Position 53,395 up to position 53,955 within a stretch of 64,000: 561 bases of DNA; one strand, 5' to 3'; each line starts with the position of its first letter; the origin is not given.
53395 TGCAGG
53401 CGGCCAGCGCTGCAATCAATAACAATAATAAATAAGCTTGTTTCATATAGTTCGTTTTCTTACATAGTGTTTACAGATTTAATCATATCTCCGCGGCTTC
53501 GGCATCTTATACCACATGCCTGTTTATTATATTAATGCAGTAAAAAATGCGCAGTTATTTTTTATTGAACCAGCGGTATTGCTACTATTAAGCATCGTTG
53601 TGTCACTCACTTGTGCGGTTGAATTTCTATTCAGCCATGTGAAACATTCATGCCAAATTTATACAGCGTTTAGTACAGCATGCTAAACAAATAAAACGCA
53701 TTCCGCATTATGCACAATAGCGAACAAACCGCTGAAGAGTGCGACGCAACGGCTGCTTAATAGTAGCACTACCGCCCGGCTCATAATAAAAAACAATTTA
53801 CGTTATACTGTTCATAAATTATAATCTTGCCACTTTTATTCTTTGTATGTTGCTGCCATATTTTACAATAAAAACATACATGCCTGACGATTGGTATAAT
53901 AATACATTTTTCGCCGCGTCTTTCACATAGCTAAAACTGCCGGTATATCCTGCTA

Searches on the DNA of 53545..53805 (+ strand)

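Call 63: search_dna_similar(query=window:53545-53805:+, collection=plasmids, mode=distant, max_evalue=0.001, max_rows=20)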
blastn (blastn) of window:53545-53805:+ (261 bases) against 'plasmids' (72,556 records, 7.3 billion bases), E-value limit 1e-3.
No match.

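Call 64: search_dna_similar(query=window:53545-53805:+, collection=phages, mode=distant, max_evalue=0.001, max_rows=20)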
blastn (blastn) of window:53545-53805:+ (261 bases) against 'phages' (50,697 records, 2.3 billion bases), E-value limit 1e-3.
No match.
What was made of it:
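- Tried and rejected: No match (calls 63, 64).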
